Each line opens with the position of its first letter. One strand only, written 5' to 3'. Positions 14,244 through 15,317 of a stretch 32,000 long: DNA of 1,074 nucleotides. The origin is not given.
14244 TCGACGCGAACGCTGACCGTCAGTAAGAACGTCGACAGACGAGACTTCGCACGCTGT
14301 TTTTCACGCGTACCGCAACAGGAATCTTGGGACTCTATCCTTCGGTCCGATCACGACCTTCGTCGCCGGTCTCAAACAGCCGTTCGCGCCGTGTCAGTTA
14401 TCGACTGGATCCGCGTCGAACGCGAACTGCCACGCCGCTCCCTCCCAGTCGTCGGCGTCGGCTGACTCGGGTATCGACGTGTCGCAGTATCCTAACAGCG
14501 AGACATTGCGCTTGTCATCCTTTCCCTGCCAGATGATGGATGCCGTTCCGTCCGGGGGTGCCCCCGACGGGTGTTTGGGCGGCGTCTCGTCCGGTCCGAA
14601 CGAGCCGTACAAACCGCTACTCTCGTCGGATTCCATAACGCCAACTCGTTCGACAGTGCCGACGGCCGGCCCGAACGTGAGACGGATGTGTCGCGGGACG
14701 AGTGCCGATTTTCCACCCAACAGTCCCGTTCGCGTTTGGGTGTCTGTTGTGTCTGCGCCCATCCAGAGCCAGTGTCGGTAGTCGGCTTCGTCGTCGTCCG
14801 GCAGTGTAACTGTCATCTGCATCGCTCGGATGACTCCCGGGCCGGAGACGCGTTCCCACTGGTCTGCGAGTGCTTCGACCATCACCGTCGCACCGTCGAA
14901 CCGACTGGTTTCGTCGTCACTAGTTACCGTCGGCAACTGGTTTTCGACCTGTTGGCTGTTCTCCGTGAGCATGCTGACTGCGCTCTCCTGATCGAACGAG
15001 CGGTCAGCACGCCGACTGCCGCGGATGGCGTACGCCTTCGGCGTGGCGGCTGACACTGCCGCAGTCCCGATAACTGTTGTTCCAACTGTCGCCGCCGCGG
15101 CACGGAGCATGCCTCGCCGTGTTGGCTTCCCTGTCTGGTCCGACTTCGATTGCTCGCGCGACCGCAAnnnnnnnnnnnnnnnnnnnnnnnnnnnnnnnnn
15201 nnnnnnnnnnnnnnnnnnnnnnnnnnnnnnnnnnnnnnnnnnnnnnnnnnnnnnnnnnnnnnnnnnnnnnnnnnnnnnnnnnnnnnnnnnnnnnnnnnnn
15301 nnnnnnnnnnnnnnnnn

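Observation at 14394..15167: A complete Tat signal peptide lies in the middle of a 570-aa glycosyltransferase ORF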

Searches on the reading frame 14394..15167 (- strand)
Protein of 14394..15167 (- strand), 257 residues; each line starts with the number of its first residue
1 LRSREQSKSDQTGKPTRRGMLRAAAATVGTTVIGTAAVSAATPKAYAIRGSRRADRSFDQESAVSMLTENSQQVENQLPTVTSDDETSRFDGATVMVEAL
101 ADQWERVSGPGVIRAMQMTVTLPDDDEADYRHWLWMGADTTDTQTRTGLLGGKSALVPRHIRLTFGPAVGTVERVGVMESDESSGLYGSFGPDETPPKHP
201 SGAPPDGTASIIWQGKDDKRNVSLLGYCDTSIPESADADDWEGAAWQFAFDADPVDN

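Call 4: search_protein_families(library=pfam, proteins=[window:14394-15167:-], max_evalue=1)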
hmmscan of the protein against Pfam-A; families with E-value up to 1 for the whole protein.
window:14394-15167:- (257 aa): 1 family
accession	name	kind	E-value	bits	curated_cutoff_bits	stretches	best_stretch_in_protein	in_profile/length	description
PF10399.14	UCR_Fe-S_N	-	0.022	14.6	24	1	9-38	3-32/41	Ubiquitinol-cytochrome C reductase Fe-S subunit TAT signal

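Call 5: search_protein_families(library=ncbifam, proteins=[window:14394-15167:-], max_evalue=1)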
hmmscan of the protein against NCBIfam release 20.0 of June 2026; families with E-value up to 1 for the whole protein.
window:14394-15167:- (257 aa): 1 family
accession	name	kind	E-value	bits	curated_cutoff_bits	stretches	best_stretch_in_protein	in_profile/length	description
TIGR01409.1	TAT_signal_seq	domain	0.16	12.4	16.7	1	16-41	2-27/29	twin-arginine translocation signal domain-containing protein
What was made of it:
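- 14397..15026 (-): Orphan acidic C-terminal domain, aa 361-570. The predicted beta-sandwich core is aa 418-570 (14397-14855), with the invariant motif AD(Y/F)RHW(L/I)W. No Pfam or NCBIfam family (calls 4, 5).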

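Call 9: find_homologous_proteins(query=window:14397-15026:-, max_evalue=0.01)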
Query seq(210 aa): 355 candidates shared short words with the query, none scored E <= 0.01.
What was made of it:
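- Tried and rejected: Word-indexed search with the C-domain alone (call 9).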

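Call 15: find_related_loci(query=A2, collection=genome_contigs, flank=6000)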
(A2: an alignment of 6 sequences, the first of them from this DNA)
Query A2 (212 aa) in genome_contigs; peptide patterns used: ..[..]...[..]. (x = any residue, [..] = any of these).
21 stretches matched a pattern; 2 encode a relative of the query (tblastn E <= 1e-3); 2 distinct loci.
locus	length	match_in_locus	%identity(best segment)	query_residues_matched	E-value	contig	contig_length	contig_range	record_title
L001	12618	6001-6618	46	1-209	9e-56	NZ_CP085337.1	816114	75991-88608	Haladaptatus halobius strain PSR5 plasmid unnamed1, complete sequence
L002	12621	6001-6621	38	1-209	1e-46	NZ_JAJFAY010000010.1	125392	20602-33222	Haladaptatus sp. DYF46 Scaffold10_1, whole genome shotgun sequence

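Call 25: search_protein_representatives(alignment_id=A2)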
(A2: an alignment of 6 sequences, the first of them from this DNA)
Query: 6 sequences, 211 profile positions. Proteins with E-value up to 0.001 (for the whole library): 2; up to 1e-10: 1; up to 1e-30: 1. The best 2 are listed.
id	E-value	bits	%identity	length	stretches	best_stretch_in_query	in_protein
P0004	3.1e-94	330.8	-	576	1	1-210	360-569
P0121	2.5e-04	37.0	-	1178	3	101-164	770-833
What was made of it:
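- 14397..15026 (-): An exhaustive profile search found only its own cluster plus one weak repeat-protein hit at E 2.5e-4 (call 25).
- It occurs only fused to this enzyme (call 25). No free-standing homologue of the domain exists that would show it works alone (call 25).
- Tried and rejected: I treated this as a limit of the index and replaced it with the exhaustive profile search (call 25). Weak hit P0121 (E 2.5e-4, call 25).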

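Call 32: search_protein_families(library=pfam, proteins=[L002:409-1491:-, L002:2257-3078:+, L002:3325-3873:-, L002:3948-4454:+, L002:8307-10244:-, L002:10693-11274:-, L001:80-1846:+, L001:2538-3857:+, L001:9125-9916:-, L001:10085-10945:-], max_evalue=0.001)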
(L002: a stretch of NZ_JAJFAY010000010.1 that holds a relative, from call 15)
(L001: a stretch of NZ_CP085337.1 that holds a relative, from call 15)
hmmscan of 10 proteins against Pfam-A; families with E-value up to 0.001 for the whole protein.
L002:409-1491:- (360 aa): 4 families
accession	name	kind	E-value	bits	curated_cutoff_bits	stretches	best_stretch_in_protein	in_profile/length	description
PF17131.11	LolA_like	-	7.7e-10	39.1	30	1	98-198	17-123/184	Outer membrane lipoprotein-sorting protein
PF09865.15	DUF2092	-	6.9e-09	35.8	21.2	1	144-237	124-211/212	Predicted periplasmic protein (DUF2092)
PF14285.11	DUF4367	-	6.1e-08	33.5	22.1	1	261-358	3-110/110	Domain of unknown function (DUF4367)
PF14030.11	DUF4245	-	0.00023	21.7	30.1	1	246-316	42-113/165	Protein of unknown function (DUF4245)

L002:2257-3078:+ (273 aa): 2 families
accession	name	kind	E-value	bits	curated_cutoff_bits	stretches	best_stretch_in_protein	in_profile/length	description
PF01609.27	DDE_Tnp_1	-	8e-18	65.3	23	1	111-269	6-200/200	Transposase DDE domain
PF13359.12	DDE_Tnp_4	-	0.00037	20.6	24.8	1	139-250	30-136/158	DDE superfamily endonuclease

L002:3325-3873:- (182 aa): 1 family
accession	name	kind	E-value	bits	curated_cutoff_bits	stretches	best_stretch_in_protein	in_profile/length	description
PF15915.11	BAT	-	2e-13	50.8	25.8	1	30-153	25-146/156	GAF and HTH_10 associated domain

L002:3948-4454:+ (168 aa): 1 family
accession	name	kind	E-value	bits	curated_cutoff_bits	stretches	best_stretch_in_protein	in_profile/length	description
PF24035.1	DUF7344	-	1.3e-07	32.4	27.8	1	107-140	42-75/76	Domain of unknown function (DUF7344)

L002:8307-10244:- (645 aa): 3 families
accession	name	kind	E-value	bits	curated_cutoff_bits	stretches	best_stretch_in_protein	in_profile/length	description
PF08841.16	DDR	-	2.4e-148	494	24.6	1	292-619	1-327/328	Diol dehydratase reactivase ATPase-like domain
PF18427.7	DDR_swiveling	-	1.6e-68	230.3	26.5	1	108-270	1-162/162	DD-reactivating factor swiveling domain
PF02541.22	Ppx-GppA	-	0.00028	20.9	27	0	398-486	86-173/285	Ppx/GppA phosphatase family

L002:10693-11274:- (193 aa): 1 family
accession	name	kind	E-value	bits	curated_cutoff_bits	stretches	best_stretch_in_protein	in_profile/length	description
PF02288.20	Dehydratase_MU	-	5.7e-32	110.3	27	1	37-149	2-109/110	Dehydratase medium subunit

L001:80-1846:+ (588 aa): 0 families

L001:2538-3857:+ (439 aa): 1 family
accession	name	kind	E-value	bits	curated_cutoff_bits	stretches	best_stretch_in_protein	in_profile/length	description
PF03328.21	HpcH_HpaI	-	9.4e-06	25.5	25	1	120-257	84-212/221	HpcH/HpaI aldolase/citrate lyase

L001:9125-9916:- (263 aa): 10 families
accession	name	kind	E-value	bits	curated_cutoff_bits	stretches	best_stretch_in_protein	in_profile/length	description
PF01614.24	IclR_C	-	4.4e-32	111.4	24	1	88-256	5-172/174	Bacterial transcriptional regulator IclR C-terminal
PF09339.16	HTH_IclR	-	6.9e-12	45.4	22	1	26-69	6-50/52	IclR helix-turn-helix domain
PF13412.12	HTH_24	-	1.4e-07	31.4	21.9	1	23-67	3-47/48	Winged helix-turn-helix DNA-binding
PF12840.13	HTH_20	-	5.3e-06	26.7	27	1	23-58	4-39/51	Helix-turn-helix domain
PF01047.28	MarR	-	3.7e-05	24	24.6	1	22-69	2-49/59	MarR family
PF25212.1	HVO_A0114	-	5.2e-05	23.4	27.6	1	22-72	21-71/84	HVO_A0114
PF12802.13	MarR_2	-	0.00018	22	27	1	24-70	6-53/61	MarR family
PF08279.18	HTH_11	-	0.0003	21.1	25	1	26-68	3-46/55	HTH domain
PF01022.26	HTH_5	-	0.00058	20.1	22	0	27-67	6-45/47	Bacterial regulatory protein, arsR family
PF24266.1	HTH_HVO_0163_N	-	0.00063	20.2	31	0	24-80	3-59/70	HVO_0163, N-terminal HTH domain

L001:10085-10945:- (286 aa): 5 families
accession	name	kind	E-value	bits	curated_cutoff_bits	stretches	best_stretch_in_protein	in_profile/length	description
PF13561.12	adh_short_C2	-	1.3e-62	211.9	27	1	39-268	5-235/236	Enoyl-(Acyl carrier protein) reductase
PF00106.31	adh_short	-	9.1e-49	166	26.6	1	32-217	2-189/195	short chain dehydrogenase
PF08659.16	KR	-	6.2e-17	62.5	22.6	1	33-203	3-171/180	KR domain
PF01370.27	Epimerase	-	3.5e-05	23.8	20.9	1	33-124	1-80/240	NAD dependent epimerase/dehydratase family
PF23441.1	SDR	-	0.00056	19.8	27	0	26-244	3-233/258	SDR-like rossmann domain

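Call 48: predict_structure(alignment_id=A2)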
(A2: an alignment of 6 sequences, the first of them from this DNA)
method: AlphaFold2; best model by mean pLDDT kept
length: 212 residues; sequences in the alignment: 6
mean_pLDDT: 67.6   pTM: 0.67
mean pLDDT of the five models: 67.6, 64.2, 47.2, 34.1, 29.8
residues with pLDDT >= 90: 30; 70-90: 94; 50-70: 37; < 50: 51
segments of 3 or more residues with pLDDT < 50: 1-15, 25-60
pLDDT, mean of each block of 10 residues (from residue 1): 32 48 46 28 26 36 66 79 85 78 64 87 90 71 92 85 91 79 86 70 82 62
secondary structure, 60 per line:
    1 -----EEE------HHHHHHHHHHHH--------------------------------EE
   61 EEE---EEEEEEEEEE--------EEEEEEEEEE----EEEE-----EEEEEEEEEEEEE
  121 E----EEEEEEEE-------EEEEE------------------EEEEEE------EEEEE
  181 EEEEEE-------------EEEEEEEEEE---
elements in order: E6-8 H15-26 E59-63 E67-76 E85-94 E99-102 E108-121 E126-133 E141-145 E164-169 E176-186 E200-209
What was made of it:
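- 14397..15026 (-): AlphaFold mean pLDDT 67.6, pTM 0.67, with 64-92 over the core, all strands (call 48).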

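Call 50: fold_search(model_id=the predicted structure, library=pdb)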
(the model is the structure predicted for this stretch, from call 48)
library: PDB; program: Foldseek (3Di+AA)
matches with E <= 10: 969; with E <= 0.001: 0
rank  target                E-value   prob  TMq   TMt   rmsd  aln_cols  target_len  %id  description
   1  7rwb_M                5.0e-03  0.90  0.27  0.17   8.5       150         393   10  AP2 bound to the APA domain of SGIP in the presence of heparin (released 2022-03-30)
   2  6u3t_B                8.5e-03  0.47  0.22  0.19  20.9       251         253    7  Structure-based discovery of a novel small-molecule inhibitor of methicillin-resistant S. aureus (released 2020-03-25)
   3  4izl_A                1.5e-02  0.38  0.23  0.18  23.1       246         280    6  Structure Of The N248A Mutant of the PANTON-VALENTINE LEUCOCIDIN S Component from STAPHYLOCOCCUS AUREUS (released 2014-01-29)
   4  2cwr                  1.7e-02  0.75  0.23  0.40   7.1       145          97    9  Crystal structure of chitin biding domain of chitinase from Pyrococcus furiosus (released 2006-07-11)
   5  3me0_B                1.8e-02  0.54  0.24  0.33  11.4       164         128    8  Structure of the E. coli chaperone PAPD in complex with the pilin domain of the PapGII adhesin (released 2011-04-27)
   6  4izl_D                2.0e-02  0.35  0.24  0.19  22.6       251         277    6  Structure Of The N248A Mutant of the PANTON-VALENTINE LEUCOCIDIN S Component from STAPHYLOCOCCUS AUREUS (released 2014-01-29)
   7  6u3t_A                2.2e-02  0.35  0.22  0.20  20.3       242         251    6  Structure-based discovery of a novel small-molecule inhibitor of methicillin-resistant S. aureus (released 2020-03-25)
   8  3ml6_B                2.4e-02  0.87  0.28  0.20   6.9       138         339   10  a complex between Dishevelled2 and clathrin adaptor AP-2 (released 2010-08-11)
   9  8xen_A                2.4e-02  0.77  0.28  0.08   8.6       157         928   10  Cryo-EM structure of integrin ITGAV/ITGB3 complex, conformation 4 (released 2024-12-18)
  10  7rw8_M                2.5e-02  0.94  0.30  0.18   6.7       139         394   11  AP2 bound to heparin in the closed conformation (released 2022-03-30)
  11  4o02_A                2.5e-02  0.80  0.31  0.09  16.7       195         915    9  AlphaVBeta3 integrin in complex with monoclonal antibody FAB fragment. (released 2014-04-02)
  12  7oho_MMM              2.8e-02  0.87  0.28  0.18   7.2       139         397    9  Crystal structure of AP2 FCHO2 chimera (released 2022-06-01)
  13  7oi5_B                2.9e-02  0.85  0.29  0.23   6.9       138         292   12  Crystal structure of AP2 Mu2 - FCHO2 chimera (GST cleaved) (released 2022-06-01)
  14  1t5r_F                2.9e-02  0.33  0.23  0.19  19.6       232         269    5  STRUCTURE OF THE PANTON-VALENTINE LEUCOCIDIN S COMPONENT FROM STAPHYLOCOCCUS AUREUS (released 2004-08-24)
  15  2jkr_M                3.1e-02  0.85  0.29  0.17   6.9       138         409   12  AP2 CLATHRIN ADAPTOR CORE with Dileucine peptide RM(phosphoS)QIKRLLSE (released 2008-10-28)
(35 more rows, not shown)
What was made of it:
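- Tried and rejected: Fold search with the C-domain model (call 50).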

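Call 55: find_related_loci(query=A2, collection=metagenome_contigs, flank=3000)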
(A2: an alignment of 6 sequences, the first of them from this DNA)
Query A2 (212 aa) in metagenome_contigs; peptide patterns used: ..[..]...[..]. (x = any residue, [..] = any of these).
18 stretches matched a pattern, but none encodes a relative of the query by tblastn (E <= 1e-3).
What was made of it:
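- No separate version of either arrangement was found (calls 15, 25, 55).
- Tried and rejected: The metagenome collection gave none (call 55).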

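Call 66: search_dna_similar(query=window:14397-15122:-, collection=plasmids, mode=protein, max_evalue=0.001)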
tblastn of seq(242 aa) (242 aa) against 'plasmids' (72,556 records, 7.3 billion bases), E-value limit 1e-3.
Records with a match: 1; places in all: 1; records where one place covers at least 80% of the query: 1.
Best place of each record, by identity: <60% 1.
By first word of the organism name: Haladaptatus 1.
By predicted mobility (MOB-suite, as given by PLSDB): non-mobilizable 1.
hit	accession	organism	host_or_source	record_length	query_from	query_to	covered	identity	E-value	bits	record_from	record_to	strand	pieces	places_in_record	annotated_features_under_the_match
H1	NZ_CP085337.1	Haladaptatus halobius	cell culture,saline soil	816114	1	239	99%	45.2%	3e-52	188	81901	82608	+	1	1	hypothetical protein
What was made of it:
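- Tried and rejected: The plasmid collection gave only the Haladaptatus halobius megaplasmid copy (call 66).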

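Call 67: get_annotated_region(hit=H1, flank=6000)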
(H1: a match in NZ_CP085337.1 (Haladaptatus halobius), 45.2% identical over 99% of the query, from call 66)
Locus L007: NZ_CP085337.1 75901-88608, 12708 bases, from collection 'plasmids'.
description: Haladaptatus halobius strain PSR5 plasmid unnamed1, complete sequence
organism: Haladaptatus halobius (NCBI taxid 2884875)
taxonomy: Archaea; Euryarchaeota; Halobacteria; Halobacteriales; Haladaptataceae; Haladaptatus; Haladaptatus halobius
host: -; source: cell culture,saline soil; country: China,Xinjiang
typing (MOB-suite, as given by PLSDB): non-mobilizable
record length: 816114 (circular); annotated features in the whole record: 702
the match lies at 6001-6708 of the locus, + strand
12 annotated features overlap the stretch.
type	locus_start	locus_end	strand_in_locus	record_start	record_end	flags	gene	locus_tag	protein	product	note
CDS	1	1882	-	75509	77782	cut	-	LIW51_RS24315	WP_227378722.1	copper-translocating P-type ATPase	GO:0006825 - copper ion transport [Evidence IEA]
CDS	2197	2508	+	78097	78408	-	-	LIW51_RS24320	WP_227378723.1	hypothetical protein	-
CDS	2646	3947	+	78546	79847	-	aceB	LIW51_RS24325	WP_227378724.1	malate synthase AceB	GO:0006097 - glyoxylate cycle [Evidence IEA]; GO:0006099 - tricarboxylic acid cycle [Evidence IEA]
CDS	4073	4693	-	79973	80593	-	-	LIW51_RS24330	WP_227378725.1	peptidoglycan recognition family protein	-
CDS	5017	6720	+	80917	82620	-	-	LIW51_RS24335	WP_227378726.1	hypothetical protein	-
CDS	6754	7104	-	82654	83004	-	-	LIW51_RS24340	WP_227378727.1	DsrE family protein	-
CDS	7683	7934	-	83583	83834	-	-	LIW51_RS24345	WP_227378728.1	helix-turn-helix domain-containing protein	-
CDS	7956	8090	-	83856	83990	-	-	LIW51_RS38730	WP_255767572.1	hypothetical protein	-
CDS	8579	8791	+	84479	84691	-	-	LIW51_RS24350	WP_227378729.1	hypothetical protein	-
CDS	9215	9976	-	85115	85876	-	-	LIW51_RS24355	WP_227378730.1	IclR family transcriptional regulator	GO:0006355 - regulation of DNA-templated transcription [Evidence IEA]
CDS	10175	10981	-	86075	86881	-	-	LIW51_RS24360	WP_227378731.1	SDR family oxidoreductase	-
CDS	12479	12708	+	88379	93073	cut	-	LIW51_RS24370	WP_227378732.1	glycoside hydrolase family 2 TIM barrel-domain containing protein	GO:0005975 - carbohydrate metabolic process [Evidence IEA]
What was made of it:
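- RefSeq annotates the Haladaptatus copy as one CDS (call 67).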

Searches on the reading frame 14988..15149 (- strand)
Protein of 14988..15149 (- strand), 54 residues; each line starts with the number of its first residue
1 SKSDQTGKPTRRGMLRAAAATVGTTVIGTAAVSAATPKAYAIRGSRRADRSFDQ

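Call 45: search_protein_families(library=ncbifam, proteins=[window:14988-15149:-], max_evalue=10)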
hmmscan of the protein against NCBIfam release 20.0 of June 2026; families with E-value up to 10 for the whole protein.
seq(54 aa): 2 families
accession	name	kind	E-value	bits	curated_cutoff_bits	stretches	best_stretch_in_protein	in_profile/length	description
NF047833.1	TyroCdyMelC1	equivalog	0.11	12.7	120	1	8-43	3-39/127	apotyrosinase chaperone MelC1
TIGR01409.1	TAT_signal_seq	domain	2.8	8.5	16.7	1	10-35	2-27/29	twin-arginine translocation signal domain-containing protein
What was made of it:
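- Tat-signal profile scores are all below their cut-offs (call 45). Tat-signal models score below their cut-offs (call 45).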
